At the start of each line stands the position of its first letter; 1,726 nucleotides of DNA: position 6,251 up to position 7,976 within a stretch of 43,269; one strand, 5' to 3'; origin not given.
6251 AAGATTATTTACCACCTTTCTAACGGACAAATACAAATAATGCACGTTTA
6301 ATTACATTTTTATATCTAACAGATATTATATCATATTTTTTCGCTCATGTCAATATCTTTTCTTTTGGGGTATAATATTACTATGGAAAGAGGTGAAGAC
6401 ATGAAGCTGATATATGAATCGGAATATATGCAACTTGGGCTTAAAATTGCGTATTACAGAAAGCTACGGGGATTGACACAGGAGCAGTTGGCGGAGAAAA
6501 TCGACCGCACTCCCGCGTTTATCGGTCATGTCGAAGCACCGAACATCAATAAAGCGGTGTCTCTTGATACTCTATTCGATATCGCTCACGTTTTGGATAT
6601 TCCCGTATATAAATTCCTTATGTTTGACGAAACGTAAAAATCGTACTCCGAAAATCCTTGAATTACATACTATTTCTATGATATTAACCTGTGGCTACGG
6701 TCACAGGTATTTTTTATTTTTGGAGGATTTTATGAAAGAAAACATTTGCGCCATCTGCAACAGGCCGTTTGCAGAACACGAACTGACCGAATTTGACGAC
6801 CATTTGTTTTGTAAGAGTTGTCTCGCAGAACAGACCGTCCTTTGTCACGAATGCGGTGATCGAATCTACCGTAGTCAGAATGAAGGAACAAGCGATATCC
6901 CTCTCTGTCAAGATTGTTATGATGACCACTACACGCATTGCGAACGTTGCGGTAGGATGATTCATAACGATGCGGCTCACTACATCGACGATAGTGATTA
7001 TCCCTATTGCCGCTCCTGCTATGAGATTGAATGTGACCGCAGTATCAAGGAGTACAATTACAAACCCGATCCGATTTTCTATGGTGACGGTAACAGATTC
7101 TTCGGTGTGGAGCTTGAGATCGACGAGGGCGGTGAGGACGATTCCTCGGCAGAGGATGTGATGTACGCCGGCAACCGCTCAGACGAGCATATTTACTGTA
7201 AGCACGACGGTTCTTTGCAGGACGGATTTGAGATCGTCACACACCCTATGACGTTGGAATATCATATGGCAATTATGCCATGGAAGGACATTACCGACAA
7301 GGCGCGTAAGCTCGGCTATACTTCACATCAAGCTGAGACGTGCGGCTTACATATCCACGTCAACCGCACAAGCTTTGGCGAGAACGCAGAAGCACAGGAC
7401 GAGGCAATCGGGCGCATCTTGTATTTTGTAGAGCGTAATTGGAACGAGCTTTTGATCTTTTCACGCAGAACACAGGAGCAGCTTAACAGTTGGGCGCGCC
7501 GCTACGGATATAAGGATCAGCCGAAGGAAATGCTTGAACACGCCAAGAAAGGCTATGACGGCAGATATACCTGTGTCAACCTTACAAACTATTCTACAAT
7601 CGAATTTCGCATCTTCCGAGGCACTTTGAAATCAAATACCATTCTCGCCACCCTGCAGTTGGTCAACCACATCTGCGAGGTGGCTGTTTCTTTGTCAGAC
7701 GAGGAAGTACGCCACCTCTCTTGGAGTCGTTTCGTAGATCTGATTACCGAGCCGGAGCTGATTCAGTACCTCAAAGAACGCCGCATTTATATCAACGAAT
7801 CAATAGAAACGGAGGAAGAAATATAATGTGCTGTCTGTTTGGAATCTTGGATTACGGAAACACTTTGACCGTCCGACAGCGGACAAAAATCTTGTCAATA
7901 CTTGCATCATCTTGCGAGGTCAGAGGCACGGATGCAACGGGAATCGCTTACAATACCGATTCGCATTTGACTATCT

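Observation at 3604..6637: XRE-controlled pair: 765-aa glycine-zipper/PH-like/4x zinc-ribbon protein with a zinc-ribbon-TM2 partner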

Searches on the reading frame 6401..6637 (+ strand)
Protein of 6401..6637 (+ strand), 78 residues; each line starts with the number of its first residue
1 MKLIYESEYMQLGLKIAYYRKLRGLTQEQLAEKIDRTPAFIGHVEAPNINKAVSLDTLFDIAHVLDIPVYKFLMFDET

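Call 6: search_protein_families(library=pfam, proteins=[window:6401-6637:+], max_evalue=0.1)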
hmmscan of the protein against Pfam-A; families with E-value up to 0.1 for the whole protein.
window:6401-6637:+ (78 aa): 4 families
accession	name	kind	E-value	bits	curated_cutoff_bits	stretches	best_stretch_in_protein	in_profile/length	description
PF01381.28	HTH_3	-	1.6e-08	34.9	23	1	16-69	1-52/55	Helix-turn-helix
PF13560.12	HTH_31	-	0.00016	22.3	27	1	11-46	1-36/64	Helix-turn-helix domain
PF12844.13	HTH_19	-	0.013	15.9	30.2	1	15-72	3-58/64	Helix-turn-helix domain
PF13443.12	HTH_26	-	0.069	13.8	22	1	16-67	2-52/63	Cro/C1-type HTH DNA-binding domain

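Call 7: search_protein_families(library=padloc, proteins=[window:6401-6637:+], max_evalue=0.1)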
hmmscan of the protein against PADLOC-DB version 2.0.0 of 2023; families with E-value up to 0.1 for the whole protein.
window:6401-6637:+ (78 aa): 21 families
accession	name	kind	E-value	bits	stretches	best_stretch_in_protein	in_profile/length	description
PDLC02926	HTH_VI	-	2.9e-10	38.3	1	15-77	5-65/92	-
PDLC04142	capH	-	8.3e-07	28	1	8-72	3-65/103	capH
PDLC03671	Control_protein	-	3.3e-06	25.2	1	16-73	19-74/84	control protein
PDLC03665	Control_protein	-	6.6e-06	24.3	1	20-75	14-71/77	control protein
PDLC03955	RmrA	-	8.4e-05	20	1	15-72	24-79/371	-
PDLC04760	PDC-M64C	-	0.0001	20.6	1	7-70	22-83/93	-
PDLC03949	RmrA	-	0.00017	18.6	1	15-74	6-62/363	-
PDLC04775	PDC-M69A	-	0.00028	19.4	1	8-74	4-68/113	-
PDLC03954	RmrA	-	0.0014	15.7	1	13-73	12-70/380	-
PDLC03664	Control_protein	-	0.0018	16.7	1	9-67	11-67/74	control protein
PDLC03945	RmrA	-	0.0026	15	1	10-61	1-56/394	-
PDLC03951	RmrA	-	0.0026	14.8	1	16-73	13-68/400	-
PDLC03953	RmrA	-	0.0027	15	1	15-72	9-64/373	-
PDLC03948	RmrA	-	0.0049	13.8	1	19-73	16-68/397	-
PDLC03946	RmrA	-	0.0052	13.6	1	17-74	8-63/357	-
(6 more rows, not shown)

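Call 40: search_protein_families(library=ncbifam, proteins=[window:6401-6637:+], max_evalue=1)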
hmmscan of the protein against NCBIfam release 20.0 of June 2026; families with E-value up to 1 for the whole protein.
window:6401-6637:+ (78 aa): 13 families
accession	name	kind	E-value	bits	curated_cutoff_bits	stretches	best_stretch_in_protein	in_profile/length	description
TIGR03070.1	couple_hipB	subfamily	1.2e-08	34.7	71.65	1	11-66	2-55/58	type II toxin-antitoxin system Y4mF family antitoxin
NF047948.1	male_kill_WMK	equivalog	2.1e-08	34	300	1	6-73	157-222/300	WO male-killing family protein Wmk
NF006015.0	PRK08154.1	subfamily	0.00022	20.5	204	1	10-73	29-90/314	anaerobic benzoate catabolism transcriptional regulator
NF041951.1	phage_RstR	subfamily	0.00025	21.3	80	1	10-69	1-58/108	RstR family transcriptional repressor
NF007271.0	PRK09726.1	equivalog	0.0003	20.7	79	1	9-67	10-66/88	type II toxin-antitoxin system antitoxin HipB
TIGR02612.1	mob_myst_A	hypoth_equivalog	0.0012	18.7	122.6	1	20-71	34-86/150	mobile mystery protein A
NF007408.0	PRK09943.1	equivalog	0.0035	16.9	211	1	9-74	5-68/185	HTH-type transcriptional regulator PuuR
NF010465.0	PRK13890.1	equivalog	0.037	14.1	96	1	22-73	16-65/121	conjugal transfer protein TrbA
NF003057.0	PRK03975.1-5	subfamily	0.067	12.9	168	1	16-47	13-43/134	putative transcriptional regulator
TIGR03830.1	CxxCG_CxxCG_HTH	subfamily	0.083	12.7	61.8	1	13-61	67-115/127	type II TA system antitoxin MqsA family protein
NF009681.0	PRK13202.1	equivalog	0.099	12.9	204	1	31-75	28-72/104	urease subunit beta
NF003055.0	PRK03975.1-2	equivalog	0.15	11.8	122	1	6-53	7-56/140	putative transcriptional regulator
TIGR00270.2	TIGR00270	equivalog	0.19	11.5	110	1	16-50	80-118/159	multiprotein bridging factor aMBF1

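Call 41: search_protein_families(library=phrogs, proteins=[window:6401-6637:+], max_evalue=0.01)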
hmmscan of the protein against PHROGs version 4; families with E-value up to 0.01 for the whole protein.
window:6401-6637:+ (78 aa): 9 families
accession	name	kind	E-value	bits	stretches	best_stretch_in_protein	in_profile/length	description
phrog_5823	-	transcription regulation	3.7e-09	37.2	1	9-69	4-63/404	transcriptional regulator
phrog_8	-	transcription regulation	2.9e-08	34.5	1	10-76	160-219/346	transcriptional regulator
phrog_1373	-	transcription regulation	1.3e-07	32.8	1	10-69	63-119/166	transcriptional regulator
phrog_3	-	transcription regulation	2.4e-07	31.9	1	5-70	82-141/430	transcriptional repressor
phrog_4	-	transcription regulation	4.7e-05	23.5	1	10-72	135-191/400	transcriptional repressor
phrog_2439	-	transcription regulation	6.8e-05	22.9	1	13-73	9-67/367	transcriptional regulator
phrog_2339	-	DNA, RNA and nucleotide metabolism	0.00028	21.9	1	11-68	25-81/98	HTH DNA binding protein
phrog_7950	-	transcription regulation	0.0017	19.4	1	9-46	7-42/68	transcriptional repressor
phrog_7241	-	transcription regulation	0.0037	18.3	1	16-69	66-117/122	transcriptional regulator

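Call 58: search_protein_families(library=pfam, alignment_id=A4, max_evalue=0.01)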
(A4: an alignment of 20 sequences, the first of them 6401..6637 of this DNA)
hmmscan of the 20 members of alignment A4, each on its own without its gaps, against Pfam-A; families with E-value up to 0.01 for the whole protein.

A. member 1, window:6401-6637:+ (78 aa): 2 families
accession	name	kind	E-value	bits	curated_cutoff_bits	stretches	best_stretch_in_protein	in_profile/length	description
PF01381.28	HTH_3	-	1.6e-08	34.9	23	1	16-69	1-52/55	Helix-turn-helix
PF13560.12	HTH_31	-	0.00016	22.3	27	1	11-46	1-36/64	Helix-turn-helix domain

B. families by the number of members that match (of 20 scanned): 10 families
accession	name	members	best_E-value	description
PF01381.28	HTH_3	19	1.7e-15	Helix-turn-helix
PF13560.12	HTH_31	18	2.5e-12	Helix-turn-helix domain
PF13443.12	HTH_26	16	1.3e-12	Cro/C1-type HTH DNA-binding domain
PF12844.13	HTH_19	16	4.8e-12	Helix-turn-helix domain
PF13413.12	HTH_25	8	7.7e-06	Helix-turn-helix domain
PF13744.12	HTH_37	1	5.2e-05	Helix-turn-helix domain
PF21716.3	dnstrm_HI1420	1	0.0011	Probable addiction module antidote protein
PF21291.3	CYNS_N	1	0.0017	Cyanate hydratase, N-terminal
PF00453.23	Ribosomal_L20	1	0.0036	Ribosomal protein L20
PF13545.12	HTH_Crp_2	1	0.0041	Crp-like helix-turn-helix domain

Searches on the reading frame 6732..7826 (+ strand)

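Call 6: search_protein_families(library=pfam, proteins=[window:6732-7826:+], max_evalue=0.1)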
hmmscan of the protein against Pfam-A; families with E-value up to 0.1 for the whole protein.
window:6732-7826:+ (364 aa): 3 families
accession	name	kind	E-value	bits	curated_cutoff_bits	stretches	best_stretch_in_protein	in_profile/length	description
PF12224.13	Amidoligase_2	-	3.7e-09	37.3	22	1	150-312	60-242/245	Putative amidoligase enzyme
PF00412.28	LIM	-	0.001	19.7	22.9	1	5-33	28-56/58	LIM domain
PF18912.6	DZR_2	-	0.076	13.3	27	0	38-96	10-55/56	Double zinc ribbon domain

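Call 40: search_protein_families(library=ncbifam, proteins=[window:6732-7826:+], max_evalue=1)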
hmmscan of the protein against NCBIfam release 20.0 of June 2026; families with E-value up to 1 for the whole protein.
window:6732-7826:+ (364 aa): 2 families
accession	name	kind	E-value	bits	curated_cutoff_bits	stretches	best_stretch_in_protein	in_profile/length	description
TIGR02050.1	gshA_cyan_rel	subfamily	0.00075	19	176.4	1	170-211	87-128/287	YbdK family carboxylate-amine ligase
NF006816.0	PRK09335.1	equivalog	0.21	12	118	0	66-85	19-38/96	30S ribosomal protein S26e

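Call 41: search_protein_families(library=phrogs, proteins=[window:6732-7826:+], max_evalue=0.01)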
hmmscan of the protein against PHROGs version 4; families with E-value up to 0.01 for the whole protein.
window:6732-7826:+ (364 aa): 5 families
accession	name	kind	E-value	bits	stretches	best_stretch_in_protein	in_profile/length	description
phrog_16683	-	unknown function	5.7e-99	332.7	1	17-364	11-348/368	-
phrog_22302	-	unknown function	3.2e-27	96.4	1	59-339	28-289/453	-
phrog_2443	-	other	4.4e-12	46.4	1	157-323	202-367/801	amidoligase enzyme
phrog_7469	-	other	8e-09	36.3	2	276-336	164-232/357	amidoligase enzyme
phrog_30362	-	DNA, RNA and nucleotide metabolism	0.0093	17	0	276-342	74-141/144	DNA ligase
